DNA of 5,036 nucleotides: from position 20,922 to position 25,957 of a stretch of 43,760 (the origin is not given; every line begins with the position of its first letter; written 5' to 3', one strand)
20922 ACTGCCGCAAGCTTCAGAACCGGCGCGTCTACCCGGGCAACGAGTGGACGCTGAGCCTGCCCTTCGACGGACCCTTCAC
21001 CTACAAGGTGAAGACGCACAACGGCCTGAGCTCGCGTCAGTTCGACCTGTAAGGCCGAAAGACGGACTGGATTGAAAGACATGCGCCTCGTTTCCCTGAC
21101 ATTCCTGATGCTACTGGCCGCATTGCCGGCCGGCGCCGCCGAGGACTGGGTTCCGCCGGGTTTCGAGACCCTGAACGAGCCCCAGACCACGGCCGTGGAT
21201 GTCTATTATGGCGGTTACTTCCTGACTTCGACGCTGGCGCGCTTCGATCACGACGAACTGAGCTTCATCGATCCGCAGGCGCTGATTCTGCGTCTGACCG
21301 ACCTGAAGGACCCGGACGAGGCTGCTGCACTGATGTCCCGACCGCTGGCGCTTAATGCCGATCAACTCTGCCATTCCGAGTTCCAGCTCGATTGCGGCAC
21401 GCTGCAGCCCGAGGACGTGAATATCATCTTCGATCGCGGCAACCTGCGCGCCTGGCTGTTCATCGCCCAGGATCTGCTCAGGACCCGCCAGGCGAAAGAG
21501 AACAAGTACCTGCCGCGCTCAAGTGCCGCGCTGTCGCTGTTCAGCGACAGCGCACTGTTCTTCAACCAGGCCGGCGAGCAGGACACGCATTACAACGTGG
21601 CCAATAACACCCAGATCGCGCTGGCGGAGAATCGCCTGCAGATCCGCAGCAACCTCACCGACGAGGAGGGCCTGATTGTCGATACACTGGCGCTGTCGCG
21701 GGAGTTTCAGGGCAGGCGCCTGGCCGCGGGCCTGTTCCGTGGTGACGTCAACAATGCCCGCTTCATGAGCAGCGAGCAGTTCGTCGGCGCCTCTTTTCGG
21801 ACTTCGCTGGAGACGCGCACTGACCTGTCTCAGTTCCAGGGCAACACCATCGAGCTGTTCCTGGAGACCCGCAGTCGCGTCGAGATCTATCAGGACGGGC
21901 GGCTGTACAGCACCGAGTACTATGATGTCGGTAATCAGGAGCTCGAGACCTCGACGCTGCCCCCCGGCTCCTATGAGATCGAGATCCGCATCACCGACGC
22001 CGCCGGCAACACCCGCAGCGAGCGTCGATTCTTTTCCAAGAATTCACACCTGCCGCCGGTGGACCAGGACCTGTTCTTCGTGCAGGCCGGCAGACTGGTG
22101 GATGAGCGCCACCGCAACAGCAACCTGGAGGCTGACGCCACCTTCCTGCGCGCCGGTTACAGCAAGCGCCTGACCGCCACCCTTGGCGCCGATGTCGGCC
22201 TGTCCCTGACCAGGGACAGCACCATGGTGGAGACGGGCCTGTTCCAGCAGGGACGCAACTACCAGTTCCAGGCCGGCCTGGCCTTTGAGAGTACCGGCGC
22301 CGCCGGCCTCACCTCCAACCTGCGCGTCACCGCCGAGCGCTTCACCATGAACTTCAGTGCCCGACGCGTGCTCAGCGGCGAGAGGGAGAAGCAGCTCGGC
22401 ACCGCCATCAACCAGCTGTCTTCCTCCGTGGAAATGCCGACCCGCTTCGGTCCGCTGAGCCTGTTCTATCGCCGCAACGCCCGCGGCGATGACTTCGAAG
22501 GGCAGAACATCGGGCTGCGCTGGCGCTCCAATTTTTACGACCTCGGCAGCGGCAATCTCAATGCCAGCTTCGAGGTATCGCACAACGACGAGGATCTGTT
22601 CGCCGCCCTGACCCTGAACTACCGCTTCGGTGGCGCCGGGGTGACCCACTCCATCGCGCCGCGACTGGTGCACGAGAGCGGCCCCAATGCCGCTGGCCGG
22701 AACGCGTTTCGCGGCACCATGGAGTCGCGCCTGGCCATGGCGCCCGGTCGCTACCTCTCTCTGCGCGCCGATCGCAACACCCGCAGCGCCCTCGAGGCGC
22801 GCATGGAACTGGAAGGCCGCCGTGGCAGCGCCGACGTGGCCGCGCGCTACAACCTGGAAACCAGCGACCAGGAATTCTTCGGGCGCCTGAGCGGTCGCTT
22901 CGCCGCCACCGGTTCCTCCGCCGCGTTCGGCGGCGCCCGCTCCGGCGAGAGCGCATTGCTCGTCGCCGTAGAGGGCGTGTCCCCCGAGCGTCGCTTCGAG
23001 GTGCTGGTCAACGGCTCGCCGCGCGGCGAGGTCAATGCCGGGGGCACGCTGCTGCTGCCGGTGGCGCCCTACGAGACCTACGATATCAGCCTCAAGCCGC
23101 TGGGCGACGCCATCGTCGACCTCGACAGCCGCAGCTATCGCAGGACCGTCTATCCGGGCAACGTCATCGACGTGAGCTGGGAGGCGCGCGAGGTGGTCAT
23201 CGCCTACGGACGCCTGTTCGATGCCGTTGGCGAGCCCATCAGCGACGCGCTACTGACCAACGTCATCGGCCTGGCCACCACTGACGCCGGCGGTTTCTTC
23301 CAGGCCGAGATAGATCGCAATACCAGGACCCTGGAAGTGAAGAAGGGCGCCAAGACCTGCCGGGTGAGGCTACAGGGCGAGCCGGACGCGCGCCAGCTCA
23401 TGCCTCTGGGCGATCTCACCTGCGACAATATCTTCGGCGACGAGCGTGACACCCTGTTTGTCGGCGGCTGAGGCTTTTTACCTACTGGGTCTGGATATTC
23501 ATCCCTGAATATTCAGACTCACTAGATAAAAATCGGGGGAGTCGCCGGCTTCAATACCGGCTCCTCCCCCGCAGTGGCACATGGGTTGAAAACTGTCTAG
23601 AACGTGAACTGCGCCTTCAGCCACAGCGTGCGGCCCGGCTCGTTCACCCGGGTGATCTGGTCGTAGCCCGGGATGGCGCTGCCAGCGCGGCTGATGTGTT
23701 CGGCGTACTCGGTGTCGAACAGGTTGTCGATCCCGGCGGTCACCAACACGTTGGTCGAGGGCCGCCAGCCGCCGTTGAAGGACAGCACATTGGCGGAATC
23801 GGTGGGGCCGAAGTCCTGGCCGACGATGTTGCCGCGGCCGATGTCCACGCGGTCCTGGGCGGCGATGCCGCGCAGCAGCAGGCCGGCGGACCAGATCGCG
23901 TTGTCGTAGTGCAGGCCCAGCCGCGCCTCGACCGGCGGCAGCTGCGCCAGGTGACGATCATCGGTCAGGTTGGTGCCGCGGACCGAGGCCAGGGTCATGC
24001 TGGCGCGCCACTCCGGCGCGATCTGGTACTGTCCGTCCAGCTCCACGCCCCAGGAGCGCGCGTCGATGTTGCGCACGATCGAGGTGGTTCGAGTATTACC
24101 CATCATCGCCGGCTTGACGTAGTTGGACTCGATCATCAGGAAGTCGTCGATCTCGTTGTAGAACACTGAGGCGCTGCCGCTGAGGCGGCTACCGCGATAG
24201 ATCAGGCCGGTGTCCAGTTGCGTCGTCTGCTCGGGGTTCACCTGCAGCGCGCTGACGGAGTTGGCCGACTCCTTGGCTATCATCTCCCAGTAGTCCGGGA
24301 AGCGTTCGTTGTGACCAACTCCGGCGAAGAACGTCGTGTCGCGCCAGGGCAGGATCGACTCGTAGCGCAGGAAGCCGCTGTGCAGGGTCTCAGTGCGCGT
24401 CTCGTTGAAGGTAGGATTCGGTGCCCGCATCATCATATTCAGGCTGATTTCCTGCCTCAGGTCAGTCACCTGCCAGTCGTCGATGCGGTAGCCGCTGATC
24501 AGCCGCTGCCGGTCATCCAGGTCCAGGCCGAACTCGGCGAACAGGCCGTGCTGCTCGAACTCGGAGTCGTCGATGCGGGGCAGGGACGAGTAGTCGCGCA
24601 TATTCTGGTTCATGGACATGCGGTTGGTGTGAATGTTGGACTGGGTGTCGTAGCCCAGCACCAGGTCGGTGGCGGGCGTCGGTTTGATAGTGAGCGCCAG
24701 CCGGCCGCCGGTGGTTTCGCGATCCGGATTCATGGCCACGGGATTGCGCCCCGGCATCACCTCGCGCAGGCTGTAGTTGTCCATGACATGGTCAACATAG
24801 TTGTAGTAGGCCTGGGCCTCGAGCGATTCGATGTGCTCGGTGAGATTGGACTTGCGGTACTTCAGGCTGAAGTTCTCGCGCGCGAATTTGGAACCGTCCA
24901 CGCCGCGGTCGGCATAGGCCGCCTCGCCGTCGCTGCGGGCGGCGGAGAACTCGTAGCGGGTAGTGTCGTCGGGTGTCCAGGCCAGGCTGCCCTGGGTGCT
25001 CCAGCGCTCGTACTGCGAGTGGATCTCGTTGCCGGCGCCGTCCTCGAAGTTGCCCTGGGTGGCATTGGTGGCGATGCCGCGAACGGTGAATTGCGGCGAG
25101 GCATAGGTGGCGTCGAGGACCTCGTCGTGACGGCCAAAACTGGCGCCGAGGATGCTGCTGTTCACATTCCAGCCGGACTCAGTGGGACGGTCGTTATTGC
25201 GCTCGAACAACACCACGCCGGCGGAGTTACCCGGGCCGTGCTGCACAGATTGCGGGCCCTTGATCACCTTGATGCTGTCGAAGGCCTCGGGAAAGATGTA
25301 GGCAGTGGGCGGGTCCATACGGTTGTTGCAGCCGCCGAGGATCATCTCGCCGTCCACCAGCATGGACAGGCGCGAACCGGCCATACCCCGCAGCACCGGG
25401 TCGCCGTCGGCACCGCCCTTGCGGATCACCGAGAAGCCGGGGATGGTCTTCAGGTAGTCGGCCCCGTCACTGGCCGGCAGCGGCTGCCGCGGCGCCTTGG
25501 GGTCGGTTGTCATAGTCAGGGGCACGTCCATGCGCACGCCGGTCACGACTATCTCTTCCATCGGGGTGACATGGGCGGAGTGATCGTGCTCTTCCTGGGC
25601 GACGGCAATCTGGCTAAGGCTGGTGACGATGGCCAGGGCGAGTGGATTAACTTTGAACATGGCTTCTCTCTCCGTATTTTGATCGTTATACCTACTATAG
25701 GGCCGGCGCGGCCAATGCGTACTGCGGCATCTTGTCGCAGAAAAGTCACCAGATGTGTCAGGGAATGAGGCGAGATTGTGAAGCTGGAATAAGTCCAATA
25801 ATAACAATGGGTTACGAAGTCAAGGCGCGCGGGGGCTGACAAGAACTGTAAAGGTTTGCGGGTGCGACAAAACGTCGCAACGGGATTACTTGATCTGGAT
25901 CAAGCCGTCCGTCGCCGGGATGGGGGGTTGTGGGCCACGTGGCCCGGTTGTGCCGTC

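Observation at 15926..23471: Sigma-54 / two-component-controlled, highly divergent chaperone-usher-like fibre locus (best candidate for an undescribed system)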

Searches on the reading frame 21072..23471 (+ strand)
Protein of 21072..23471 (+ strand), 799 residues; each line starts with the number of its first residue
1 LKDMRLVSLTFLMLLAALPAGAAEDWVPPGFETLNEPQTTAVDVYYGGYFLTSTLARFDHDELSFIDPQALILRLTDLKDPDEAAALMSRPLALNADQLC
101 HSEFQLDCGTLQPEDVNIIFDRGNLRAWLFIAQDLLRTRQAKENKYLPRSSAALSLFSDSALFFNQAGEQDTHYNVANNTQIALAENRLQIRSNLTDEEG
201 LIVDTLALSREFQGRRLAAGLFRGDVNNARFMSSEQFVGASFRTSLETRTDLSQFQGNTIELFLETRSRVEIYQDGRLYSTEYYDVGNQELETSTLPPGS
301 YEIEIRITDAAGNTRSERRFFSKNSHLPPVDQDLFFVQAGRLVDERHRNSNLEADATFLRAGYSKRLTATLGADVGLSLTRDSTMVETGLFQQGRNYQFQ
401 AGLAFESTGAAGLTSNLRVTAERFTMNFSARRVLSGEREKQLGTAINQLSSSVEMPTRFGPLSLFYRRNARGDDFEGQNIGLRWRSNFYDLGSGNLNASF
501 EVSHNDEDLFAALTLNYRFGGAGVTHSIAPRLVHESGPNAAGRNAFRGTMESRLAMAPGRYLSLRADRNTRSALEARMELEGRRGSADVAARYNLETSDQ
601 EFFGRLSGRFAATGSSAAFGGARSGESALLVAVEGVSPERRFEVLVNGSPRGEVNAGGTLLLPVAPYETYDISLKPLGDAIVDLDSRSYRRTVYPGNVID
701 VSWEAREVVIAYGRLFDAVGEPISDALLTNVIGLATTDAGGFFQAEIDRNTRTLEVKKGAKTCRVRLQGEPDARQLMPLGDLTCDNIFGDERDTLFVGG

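Call 3: search_protein_families(library=pfam, proteins=[window:21072-23471:+], max_evalue=1)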
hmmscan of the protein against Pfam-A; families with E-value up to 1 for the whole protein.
window:21072-23471:+ (799 aa): 7 families
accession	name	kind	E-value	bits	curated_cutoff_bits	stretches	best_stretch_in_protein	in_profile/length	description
PF16967.11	TcfC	-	1.8e-18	66.3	29.4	1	259-323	4-68/68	E-set like domain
PF15976.11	CooC_C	-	4.7e-16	59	29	1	693-784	1-92/93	CS1-pili formation C-terminal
PF00577.26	Usher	-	8.7e-07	28.6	27.1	1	370-676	221-521/549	Outer membrane usher protein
PF19077.6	Big_13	-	0.0033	18.3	27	1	271-318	46-94/102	Bacterial Ig-like domain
PF07495.19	Y_Y_Y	-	0.02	15.2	26.6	1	285-316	23-55/65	Y_Y_Y domain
PF01190.23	Pollen_Ole_e_1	-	0.096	13.5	23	1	732-773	46-85/99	Pollen protein Ole e 1 like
PF15418.12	DUF4625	-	0.13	13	27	1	295-318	102-125/131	Domain of unknown function (DUF4625)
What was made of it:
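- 21072..23471 (+): Outer-membrane usher of the TcfC/CooC type. Pfam TcfC 1.8e-18, CooC_C 4.7e-16, Usher 8.7e-7 (28.6 bits against a cutoff of 27.1) (call 3).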

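Call 4: search_protein_families(library=ncbifam, proteins=[window:21072-23471:+], max_evalue=1)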
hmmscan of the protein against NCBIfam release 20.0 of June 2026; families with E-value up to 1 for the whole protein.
window:21072-23471:+ (799 aa): 3 families
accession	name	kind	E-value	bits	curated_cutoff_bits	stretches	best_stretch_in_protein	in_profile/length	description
NF011838.0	PRK15310.1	equivalog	6.4e-25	87.3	1428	2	266-394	289-414/895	fimbrial outer membrane usher protein TcfC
NF033510.3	Ca_tandemer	repeat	0.0041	17.5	50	1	256-314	36-95/96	Ca2+-stabilized repeat-containing adhesin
NF005490.0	PRK07103.1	equivalog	0.052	12.6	445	1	585-637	131-184/414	polyketide beta-ketoacyl:acyl carrier protein synthase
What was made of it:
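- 21072..23471 (+): NCBIfam TcfC 6e-25, far below cutoff (call 4).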

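Call 10: search_solved_structures(query=window:21072-23471:+, max_evalue=1)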
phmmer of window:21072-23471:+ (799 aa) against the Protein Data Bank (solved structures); distinct sequences matched with E-value up to 1: 0.

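Call 60: search_dna_similar(query=window:21072-23471:+, collection=plasmids, mode=protein, max_evalue=0.001, max_rows=25, rows=spread)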
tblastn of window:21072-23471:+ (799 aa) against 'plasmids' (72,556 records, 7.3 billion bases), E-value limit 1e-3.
Records with a match: 59; places in all: 60; records where one place covers at least 80% of the query: 0.
Best place of each record, by identity: <60% 59.
By first word of the organism name: Escherichia 33; Pantoea 5; Enterobacter 5; Serratia 4; Salmonella 3; Providencia 3; Proteus 2; Klebsiella 2; Sphingomonas 1; Rahnella 1.
By predicted mobility (MOB-suite, as given by PLSDB): non-mobilizable 35; conjugative 18; mobilizable 6.
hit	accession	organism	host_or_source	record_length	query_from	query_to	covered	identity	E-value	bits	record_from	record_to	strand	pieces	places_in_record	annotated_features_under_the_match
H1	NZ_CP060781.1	Sphingomonas daechungensis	single bacterial strain,sediment of a ...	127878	28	784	73%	28.4%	7e-38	236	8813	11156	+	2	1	TcfC E-set like domain-containing protein | CS1-pili formation C-terminal domain-containing protein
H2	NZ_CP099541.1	Pantoea stewartii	Oryza sativa,cell culture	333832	57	387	41%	23.9%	2e-6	60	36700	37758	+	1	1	TcfC E-set like domain-containing protein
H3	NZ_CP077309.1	Enterobacter hormaechei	-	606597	203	785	35%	28.0%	1e-10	129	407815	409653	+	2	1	CS1-pili formation C-terminal domain-containing protein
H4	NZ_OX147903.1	Enterobacter mori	-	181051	203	785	35%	28.0%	2e-10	129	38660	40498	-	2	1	CS1-pili formation C-terminal domain-containing protein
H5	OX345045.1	Salmonella enterica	Gallus gallus,Hen feces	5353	28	393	31%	29.7%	3e-5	108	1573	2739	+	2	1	record has no annotation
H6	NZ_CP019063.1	Rahnella sikkimica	bacteria,soil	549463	63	390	41%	21.4%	8e-7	61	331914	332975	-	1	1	TcfC E-set like domain-containing protein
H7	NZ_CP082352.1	Providencia rettgeri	soil suspension,soil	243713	647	785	17%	31.6%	4e-8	65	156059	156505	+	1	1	TcfC E-set like domain-containing protein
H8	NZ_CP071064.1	Enterobacter mori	Homo sapiens,ascites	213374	662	787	16%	32.3%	2e-9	69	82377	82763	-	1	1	fimbrial biogenesis outer membrane usher protein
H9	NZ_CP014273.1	Escherichia coli K-12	cell culture,laboratory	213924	662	787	16%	31.5%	6e-9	68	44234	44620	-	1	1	ecpC: fimbrial usher EcpC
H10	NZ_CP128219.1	Escherichia coli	Cell Culture,Laboratory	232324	662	787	16%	31.5%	6e-9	68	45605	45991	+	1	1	ecpC: fimbrial usher EcpC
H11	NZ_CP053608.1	Escherichia coli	-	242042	662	787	16%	31.5%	6e-9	68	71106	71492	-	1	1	ecpC: fimbrial usher EcpC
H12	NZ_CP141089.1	Escherichia coli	Homo sapiens,Infected Human Urine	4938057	662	787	16%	31.5%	1e-8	67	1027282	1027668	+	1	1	none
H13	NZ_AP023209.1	Escherichia coli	Homo sapiens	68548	662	787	16%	31.5%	1e-8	67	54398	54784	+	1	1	ecpC: fimbrial usher EcpC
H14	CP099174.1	Escherichia coli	culture,Pooled soil sample collected ...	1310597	662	787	16%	31.5%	1e-8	67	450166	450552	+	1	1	ecpC: fimbrial usher EcpC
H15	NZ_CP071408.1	Pantoea deleyi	mushroom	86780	256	387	17%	30.1%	6e-7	61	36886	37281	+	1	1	TcfC E-set like domain-containing protein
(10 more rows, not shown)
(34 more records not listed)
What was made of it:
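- Closest known: Alternative. Different: Identity to CfaC, CsdC and EcpC is limited to short stretches of 27-32% (call 60).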

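Call 62: get_annotated_region(hit=H1, flank=5000)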
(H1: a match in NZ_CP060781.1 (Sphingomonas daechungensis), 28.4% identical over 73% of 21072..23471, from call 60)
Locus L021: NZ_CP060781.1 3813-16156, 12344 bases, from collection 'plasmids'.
description: Sphingomonas daechungensis strain KACC 18115 plasmid p_unnamed1
organism: Sphingomonas daechungensis (NCBI taxid 1176646)
taxonomy: Bacteria; Pseudomonadota; Alphaproteobacteria; Sphingomonadales; Sphingomonadaceae; Sphingomonas; Sphingomonas daechungensis
host: -; source: single bacterial strain,sediment of a eutrophic reservoir; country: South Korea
typing (MOB-suite, as given by PLSDB): non-mobilizable
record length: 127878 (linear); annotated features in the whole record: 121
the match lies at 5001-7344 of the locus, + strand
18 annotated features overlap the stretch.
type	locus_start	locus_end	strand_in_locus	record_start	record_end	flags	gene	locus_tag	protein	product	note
CDS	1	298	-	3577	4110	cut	-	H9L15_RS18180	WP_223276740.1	hypothetical protein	-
CDS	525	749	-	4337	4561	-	-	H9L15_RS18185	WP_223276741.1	hypothetical protein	-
CDS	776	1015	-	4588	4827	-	-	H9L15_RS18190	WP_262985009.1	glycosyltransferase family 2 protein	-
CDS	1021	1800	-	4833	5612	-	-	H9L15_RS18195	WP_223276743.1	glycosyltransferase family 2 protein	-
CDS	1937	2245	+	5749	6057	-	-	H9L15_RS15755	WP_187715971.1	hypothetical protein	-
CDS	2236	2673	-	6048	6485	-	-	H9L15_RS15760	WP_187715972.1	hypothetical protein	-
CDS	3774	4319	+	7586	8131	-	-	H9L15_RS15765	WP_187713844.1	hypothetical protein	-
CDS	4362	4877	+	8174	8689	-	-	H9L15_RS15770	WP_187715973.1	hypothetical protein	-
CDS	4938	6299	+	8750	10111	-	-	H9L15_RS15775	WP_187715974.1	TcfC E-set like domain-containing protein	-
CDS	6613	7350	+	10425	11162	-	-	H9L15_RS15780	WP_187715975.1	CS1-pili formation C-terminal domain-containing protein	-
CDS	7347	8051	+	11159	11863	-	-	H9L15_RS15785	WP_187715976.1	fimbria/pilus periplasmic chaperone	GO:0071555 - cell wall organization [Evidence IEA]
CDS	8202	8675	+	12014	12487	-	-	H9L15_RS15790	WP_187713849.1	hypothetical protein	-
CDS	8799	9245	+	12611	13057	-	-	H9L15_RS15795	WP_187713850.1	hypothetical protein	-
CDS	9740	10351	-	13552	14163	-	-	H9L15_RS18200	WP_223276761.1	serine hydrolase domain-containing protein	-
CDS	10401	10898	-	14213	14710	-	-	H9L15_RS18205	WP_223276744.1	serine hydrolase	-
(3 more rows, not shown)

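Call 63: search_protein_families(library=pfam, proteins=[L021:3774-4319:+, L021:4362-4877:+, L021:8202-8675:+, L021:8799-9245:+], max_evalue=0.1)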
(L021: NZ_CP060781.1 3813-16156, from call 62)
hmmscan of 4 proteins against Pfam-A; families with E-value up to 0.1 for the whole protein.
L021:3774-4319:+ (181 aa): 0 families

L021:4362-4877:+ (171 aa): 0 families

L021:8202-8675:+ (157 aa): 2 families
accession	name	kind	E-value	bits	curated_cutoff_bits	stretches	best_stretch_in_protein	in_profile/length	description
PF08447.18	PAS_3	-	0.003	18.2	25.6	1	68-151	2-87/89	PAS fold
PF00989.32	PAS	-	0.065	13.7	22.6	1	50-143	6-99/113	PAS fold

L021:8799-9245:+ (148 aa): 1 family
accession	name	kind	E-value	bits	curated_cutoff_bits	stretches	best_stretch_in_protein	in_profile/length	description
PF00392.27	GntR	-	0.015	15.4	27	1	77-115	18-57/64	Bacterial regulatory proteins, gntR family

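Call 71: search_solved_structures(query=A5, max_evalue=10)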
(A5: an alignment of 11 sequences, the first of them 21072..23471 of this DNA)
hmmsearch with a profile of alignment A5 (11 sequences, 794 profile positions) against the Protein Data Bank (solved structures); distinct sequences matched with E-value up to 10: 0.
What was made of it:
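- On Chaperone-usher pathway (general): The fold was not modelled, and there is no PDB sequence match (calls 10, 71).
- The usher has no sequence match to any solved usher (calls 10, 71), and its Usher-domain score only just clears the Pfam cutoff.
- Tried and rejected: Usher, and usher family profile, against PDB: no hits (calls 10, 71).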

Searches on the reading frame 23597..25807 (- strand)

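Call 24: search_protein_families(library=pfam, proteins=[window:23597-25807:-], max_evalue=0.00001)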
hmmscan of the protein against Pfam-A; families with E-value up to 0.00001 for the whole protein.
window:23597-25807:- (736 aa): 2 families
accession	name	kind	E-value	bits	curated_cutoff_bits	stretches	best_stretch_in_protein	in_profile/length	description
PF00593.30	TonB_dep_Rec_b-barrel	-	3.5e-37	129.7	27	1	252-696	7-436/436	TonB dependent receptor-like, beta-barrel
PF07715.20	Plug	-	1.5e-15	58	23.9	1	110-198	20-107/107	TonB-dependent Receptor Plug Domain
